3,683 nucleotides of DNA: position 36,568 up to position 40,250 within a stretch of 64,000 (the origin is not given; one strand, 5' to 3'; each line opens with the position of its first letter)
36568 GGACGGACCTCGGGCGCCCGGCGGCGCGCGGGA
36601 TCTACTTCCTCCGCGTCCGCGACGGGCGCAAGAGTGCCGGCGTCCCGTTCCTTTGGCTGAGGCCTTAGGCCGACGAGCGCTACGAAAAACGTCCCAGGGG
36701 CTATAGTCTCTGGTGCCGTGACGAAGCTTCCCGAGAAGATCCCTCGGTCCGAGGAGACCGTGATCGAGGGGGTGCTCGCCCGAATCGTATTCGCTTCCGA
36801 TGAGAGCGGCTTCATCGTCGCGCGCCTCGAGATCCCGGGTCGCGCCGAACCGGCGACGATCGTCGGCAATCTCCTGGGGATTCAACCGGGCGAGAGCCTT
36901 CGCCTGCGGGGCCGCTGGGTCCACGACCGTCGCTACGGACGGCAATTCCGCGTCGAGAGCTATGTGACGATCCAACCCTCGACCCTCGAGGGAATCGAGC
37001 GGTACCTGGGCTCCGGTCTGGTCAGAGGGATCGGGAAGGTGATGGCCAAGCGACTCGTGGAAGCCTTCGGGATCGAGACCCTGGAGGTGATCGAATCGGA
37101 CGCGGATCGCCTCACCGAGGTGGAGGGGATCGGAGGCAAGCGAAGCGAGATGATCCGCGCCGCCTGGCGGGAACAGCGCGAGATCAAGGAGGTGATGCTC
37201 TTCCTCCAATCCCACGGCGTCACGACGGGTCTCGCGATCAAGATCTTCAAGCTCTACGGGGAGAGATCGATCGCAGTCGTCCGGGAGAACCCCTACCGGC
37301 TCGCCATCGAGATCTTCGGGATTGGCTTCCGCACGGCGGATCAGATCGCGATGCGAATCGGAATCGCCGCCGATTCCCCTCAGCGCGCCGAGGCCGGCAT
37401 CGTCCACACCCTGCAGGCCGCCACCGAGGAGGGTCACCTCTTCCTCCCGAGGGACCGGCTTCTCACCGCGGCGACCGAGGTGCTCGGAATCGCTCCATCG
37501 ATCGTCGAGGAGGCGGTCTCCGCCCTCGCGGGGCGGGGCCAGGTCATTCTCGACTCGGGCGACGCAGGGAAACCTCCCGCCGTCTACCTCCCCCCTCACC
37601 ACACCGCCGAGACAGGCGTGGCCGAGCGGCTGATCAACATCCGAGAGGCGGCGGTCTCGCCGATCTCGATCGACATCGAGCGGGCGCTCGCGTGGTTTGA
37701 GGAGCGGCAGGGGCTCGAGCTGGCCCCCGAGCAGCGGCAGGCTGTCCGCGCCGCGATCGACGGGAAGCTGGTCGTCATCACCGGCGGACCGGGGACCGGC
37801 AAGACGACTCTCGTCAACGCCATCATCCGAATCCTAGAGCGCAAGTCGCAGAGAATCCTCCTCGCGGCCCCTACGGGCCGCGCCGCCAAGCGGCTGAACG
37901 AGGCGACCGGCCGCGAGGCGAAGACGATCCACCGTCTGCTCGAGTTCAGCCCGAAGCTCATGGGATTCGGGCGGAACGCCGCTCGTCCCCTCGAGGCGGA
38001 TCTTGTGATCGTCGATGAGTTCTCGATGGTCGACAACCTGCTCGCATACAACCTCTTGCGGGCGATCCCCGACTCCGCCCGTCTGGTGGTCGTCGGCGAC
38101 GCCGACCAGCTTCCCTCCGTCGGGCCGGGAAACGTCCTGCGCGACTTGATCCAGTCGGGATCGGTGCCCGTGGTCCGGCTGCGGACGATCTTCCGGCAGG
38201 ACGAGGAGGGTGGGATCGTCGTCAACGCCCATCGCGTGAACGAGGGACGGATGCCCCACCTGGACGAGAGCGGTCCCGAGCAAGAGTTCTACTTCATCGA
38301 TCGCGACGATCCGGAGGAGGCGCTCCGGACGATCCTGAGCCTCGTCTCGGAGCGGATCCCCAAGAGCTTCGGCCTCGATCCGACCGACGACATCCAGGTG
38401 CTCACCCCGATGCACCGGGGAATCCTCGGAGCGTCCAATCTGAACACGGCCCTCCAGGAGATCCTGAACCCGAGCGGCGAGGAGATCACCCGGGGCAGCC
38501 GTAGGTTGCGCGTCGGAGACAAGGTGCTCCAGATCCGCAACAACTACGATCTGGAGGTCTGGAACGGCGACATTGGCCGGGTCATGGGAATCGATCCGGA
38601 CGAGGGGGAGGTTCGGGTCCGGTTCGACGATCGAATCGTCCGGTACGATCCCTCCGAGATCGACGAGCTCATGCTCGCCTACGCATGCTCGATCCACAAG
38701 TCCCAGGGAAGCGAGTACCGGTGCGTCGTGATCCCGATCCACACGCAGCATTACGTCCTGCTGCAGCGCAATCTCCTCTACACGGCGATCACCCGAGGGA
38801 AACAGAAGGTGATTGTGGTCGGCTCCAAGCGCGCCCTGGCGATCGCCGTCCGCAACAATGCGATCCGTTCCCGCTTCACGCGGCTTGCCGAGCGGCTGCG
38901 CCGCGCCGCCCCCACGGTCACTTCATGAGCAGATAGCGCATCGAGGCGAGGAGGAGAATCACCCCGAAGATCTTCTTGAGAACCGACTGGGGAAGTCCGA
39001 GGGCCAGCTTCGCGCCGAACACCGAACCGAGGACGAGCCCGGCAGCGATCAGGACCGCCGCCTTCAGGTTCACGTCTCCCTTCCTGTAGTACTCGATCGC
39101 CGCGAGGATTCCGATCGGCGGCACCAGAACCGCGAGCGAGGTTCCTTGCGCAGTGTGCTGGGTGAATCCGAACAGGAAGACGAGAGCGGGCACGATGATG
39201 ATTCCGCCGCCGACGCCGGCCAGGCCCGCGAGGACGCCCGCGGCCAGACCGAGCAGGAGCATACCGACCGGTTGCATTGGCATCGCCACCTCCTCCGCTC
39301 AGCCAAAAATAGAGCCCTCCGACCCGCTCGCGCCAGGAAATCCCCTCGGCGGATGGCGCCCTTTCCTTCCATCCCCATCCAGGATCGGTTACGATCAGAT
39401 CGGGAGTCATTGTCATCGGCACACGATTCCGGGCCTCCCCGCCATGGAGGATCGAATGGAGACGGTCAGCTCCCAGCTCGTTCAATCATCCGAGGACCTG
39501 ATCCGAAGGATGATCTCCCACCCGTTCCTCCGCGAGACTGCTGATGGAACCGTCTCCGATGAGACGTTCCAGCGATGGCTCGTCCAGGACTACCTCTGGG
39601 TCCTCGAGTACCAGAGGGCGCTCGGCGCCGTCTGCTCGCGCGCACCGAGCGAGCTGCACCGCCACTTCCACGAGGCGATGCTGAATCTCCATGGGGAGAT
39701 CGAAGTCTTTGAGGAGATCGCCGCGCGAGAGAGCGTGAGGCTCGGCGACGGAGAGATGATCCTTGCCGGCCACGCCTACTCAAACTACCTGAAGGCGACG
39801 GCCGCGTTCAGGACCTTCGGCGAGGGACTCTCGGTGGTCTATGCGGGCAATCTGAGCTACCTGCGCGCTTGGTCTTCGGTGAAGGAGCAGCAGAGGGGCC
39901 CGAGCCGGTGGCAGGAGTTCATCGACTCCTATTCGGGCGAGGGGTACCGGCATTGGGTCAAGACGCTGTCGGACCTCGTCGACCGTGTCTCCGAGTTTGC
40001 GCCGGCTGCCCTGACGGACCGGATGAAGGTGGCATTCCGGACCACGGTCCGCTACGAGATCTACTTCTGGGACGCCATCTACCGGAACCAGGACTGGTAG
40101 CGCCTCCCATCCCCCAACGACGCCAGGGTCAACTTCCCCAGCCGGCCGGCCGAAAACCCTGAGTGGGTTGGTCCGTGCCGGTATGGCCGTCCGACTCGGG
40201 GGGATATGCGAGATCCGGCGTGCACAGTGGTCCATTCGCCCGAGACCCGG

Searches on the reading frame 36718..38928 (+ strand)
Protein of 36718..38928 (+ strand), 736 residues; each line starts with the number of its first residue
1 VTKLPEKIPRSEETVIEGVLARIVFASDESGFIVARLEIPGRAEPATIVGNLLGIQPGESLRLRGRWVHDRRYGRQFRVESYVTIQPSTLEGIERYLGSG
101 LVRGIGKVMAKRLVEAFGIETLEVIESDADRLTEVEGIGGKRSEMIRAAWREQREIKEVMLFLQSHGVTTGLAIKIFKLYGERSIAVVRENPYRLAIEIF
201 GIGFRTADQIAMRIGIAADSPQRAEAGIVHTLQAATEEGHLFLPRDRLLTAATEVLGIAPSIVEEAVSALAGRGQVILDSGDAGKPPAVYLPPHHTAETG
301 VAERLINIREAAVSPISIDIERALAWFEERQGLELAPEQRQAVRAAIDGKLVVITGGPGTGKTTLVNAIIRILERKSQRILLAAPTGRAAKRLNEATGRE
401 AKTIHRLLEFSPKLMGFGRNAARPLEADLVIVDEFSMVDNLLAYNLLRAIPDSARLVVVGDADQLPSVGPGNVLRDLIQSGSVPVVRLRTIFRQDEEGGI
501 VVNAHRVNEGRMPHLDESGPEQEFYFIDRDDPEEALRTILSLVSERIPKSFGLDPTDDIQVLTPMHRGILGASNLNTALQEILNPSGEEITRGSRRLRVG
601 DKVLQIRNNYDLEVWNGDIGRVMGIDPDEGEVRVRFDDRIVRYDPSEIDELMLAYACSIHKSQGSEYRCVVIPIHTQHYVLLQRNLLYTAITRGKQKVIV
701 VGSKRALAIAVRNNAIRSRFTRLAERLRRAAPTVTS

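Call 34: search_protein_families(library=pfam, proteins=[window:36718-38928:+], max_evalue=0.00001)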
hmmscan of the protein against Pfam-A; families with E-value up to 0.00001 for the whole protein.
window:36718-38928:+ (736 aa): 13 families
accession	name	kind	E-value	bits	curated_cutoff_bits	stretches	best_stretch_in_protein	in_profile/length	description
PF13245.12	AAA_19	-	4.4e-48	163.3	25.1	1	339-470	1-134/134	AAA domain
PF13604.12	AAA_30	-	2.6e-43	148.4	27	1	335-513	2-174/191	AAA domain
PF14490.11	HHH_RecD2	-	2.8e-37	126.9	27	1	152-242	1-92/92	ATP-dependent RecD2 DNA helicase HHH domain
PF18335.7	SH3_13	-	5.1e-22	77.9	41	1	575-636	1-65/65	ATP-dependent RecD-like DNA helicase SH3 domain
PF23139.1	OB_YrrC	-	9.1e-22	77.2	27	1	14-87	2-76/76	ATP-dependent DNA helicase YrrC, OB-fold domain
PF13538.12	UvrD_C_2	-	6.3e-19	68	27.4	1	653-701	1-52/52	UvrD-like helicase C-terminal domain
PF13086.12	AAA_11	-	1.1e-10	42.2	27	1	337-390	4-65/257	AAA domain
PF01443.25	Viral_helicase1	-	1.1e-09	38.9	21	0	353-475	2-108/228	Viral superfamily 1 RNA helicase core domain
PF00580.27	UvrD-helicase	-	1.1e-08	35.5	23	1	336-397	2-65/271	UvrD/REP helicase N-terminal domain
PF14520.12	HHH_5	-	3.6e-08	34.2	27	1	102-152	7-57/57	Helix-hairpin-helix domain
PF05970.20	PIF1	-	2.5e-06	27.7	25.9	1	335-445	2-121/223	PIF1-like helicase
PF13401.12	AAA_22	-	3.7e-06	27.7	27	0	350-456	6-116/130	AAA domain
PF02562.22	PhoH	-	4.2e-06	26.8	27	0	337-403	7-75/205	PhoH-like protein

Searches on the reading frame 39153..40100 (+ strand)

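Call 35: search_protein_families(library=pfam, proteins=[window:39153-40100:+], max_evalue=0.00001)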
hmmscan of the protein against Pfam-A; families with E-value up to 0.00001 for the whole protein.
window:39153-40100:+ (315 aa): 1 family
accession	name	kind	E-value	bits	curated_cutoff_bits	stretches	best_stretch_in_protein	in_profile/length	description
PF03070.21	TENA_THI-4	-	4.7e-24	85.8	22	1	114-311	5-209/210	TENA/THI-4/PQQC family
